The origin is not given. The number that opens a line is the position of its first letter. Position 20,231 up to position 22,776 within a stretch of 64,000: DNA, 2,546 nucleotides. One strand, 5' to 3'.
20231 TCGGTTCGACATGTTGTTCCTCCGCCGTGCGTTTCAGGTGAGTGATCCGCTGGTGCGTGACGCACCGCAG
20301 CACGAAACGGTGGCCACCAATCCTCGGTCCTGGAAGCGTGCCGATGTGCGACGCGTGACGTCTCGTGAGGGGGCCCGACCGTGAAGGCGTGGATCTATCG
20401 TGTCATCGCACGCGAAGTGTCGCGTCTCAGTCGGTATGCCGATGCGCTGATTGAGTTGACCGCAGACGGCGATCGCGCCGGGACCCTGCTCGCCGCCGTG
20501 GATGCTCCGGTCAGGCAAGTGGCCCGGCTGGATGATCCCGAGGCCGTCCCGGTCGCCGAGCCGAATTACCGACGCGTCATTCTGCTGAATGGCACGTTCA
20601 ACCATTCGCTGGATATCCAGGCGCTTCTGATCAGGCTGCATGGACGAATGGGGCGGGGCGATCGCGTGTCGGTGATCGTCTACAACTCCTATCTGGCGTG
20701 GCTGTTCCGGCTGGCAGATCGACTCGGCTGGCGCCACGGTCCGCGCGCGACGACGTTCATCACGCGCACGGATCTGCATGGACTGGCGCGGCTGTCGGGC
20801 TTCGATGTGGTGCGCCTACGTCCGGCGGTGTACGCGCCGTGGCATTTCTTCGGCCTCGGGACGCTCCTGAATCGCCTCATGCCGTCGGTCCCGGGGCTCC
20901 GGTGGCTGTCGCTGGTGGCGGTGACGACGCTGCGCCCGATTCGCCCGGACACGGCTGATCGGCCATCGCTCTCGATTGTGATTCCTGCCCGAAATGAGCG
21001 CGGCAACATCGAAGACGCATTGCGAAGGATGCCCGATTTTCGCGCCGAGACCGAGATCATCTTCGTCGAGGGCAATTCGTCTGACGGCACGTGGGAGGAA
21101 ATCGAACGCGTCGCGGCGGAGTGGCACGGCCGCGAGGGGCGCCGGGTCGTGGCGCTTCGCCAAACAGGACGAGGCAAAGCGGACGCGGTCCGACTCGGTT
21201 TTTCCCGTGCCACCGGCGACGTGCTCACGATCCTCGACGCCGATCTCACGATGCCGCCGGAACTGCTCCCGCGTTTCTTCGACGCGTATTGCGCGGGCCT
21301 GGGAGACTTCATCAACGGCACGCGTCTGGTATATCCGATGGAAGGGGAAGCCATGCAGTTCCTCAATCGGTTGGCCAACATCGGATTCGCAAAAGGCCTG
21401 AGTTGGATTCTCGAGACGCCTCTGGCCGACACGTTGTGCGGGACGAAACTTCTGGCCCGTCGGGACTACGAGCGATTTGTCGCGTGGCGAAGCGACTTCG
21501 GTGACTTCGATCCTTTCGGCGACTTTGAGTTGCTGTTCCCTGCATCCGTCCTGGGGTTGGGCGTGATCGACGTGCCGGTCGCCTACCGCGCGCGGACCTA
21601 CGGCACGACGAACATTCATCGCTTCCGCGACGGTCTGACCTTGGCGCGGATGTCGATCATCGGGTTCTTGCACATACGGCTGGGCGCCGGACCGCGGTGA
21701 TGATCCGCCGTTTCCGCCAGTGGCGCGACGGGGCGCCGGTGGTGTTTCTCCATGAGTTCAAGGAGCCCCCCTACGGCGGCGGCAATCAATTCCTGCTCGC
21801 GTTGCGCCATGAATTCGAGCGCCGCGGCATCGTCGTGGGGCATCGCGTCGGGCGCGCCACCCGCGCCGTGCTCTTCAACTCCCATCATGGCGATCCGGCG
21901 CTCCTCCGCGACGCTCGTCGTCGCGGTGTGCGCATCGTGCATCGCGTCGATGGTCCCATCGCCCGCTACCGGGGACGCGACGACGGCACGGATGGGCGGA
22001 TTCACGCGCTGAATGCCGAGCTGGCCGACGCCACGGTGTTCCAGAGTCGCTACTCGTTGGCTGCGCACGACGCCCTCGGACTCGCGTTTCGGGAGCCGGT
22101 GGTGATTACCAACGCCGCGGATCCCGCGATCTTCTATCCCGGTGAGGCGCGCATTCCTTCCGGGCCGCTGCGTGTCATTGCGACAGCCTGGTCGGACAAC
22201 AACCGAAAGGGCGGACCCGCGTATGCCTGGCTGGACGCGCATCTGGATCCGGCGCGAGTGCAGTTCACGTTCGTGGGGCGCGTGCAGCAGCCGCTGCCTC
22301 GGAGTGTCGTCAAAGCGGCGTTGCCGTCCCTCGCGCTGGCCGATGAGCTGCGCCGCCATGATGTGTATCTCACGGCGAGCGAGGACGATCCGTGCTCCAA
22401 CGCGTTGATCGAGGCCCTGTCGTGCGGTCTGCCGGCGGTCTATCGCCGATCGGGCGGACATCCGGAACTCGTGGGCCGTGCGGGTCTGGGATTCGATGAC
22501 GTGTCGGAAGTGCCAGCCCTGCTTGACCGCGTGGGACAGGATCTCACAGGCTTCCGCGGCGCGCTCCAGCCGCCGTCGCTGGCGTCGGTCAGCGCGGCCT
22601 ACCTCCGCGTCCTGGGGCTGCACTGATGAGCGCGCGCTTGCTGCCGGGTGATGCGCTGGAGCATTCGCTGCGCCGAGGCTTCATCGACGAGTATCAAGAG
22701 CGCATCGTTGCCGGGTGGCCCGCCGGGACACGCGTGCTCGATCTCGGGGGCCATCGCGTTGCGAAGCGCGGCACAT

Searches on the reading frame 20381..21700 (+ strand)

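Call 8: search_protein_families(library=pfam, proteins=[window:20381-21700:+], max_evalue=0.001)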
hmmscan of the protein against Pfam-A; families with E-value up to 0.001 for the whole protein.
window:20381-21700:+ (439 aa): 3 families
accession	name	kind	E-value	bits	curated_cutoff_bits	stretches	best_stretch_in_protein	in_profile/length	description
PF00535.33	Glycos_transf_2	-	1e-22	81.3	23.3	1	198-330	1-130/168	Glycosyl transferase family 2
PF10111.15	Glyco_tranf_2_2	-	9.1e-08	32.4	27.3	1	198-301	1-104/276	Glycosyltransferase like family 2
PF13641.12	Glyco_tranf_2_3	-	7.8e-06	26.5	27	1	195-298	1-106/230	Glycosyltransferase like family 2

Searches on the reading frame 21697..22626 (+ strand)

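Call 8: search_protein_families(library=pfam, proteins=[window:21697-22626:+], max_evalue=0.001)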
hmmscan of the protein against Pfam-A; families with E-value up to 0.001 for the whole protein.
window:21697-22626:+ (309 aa): 2 families
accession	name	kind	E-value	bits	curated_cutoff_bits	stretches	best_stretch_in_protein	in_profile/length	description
PF13692.12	Glyco_trans_1_4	-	6.1e-08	33.5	27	1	212-270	67-130/142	Glycosyl transferases group 1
PF00534.26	Glycos_transf_1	-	2.1e-05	24.5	26.4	1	214-263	86-135/172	Glycosyl transferases group 1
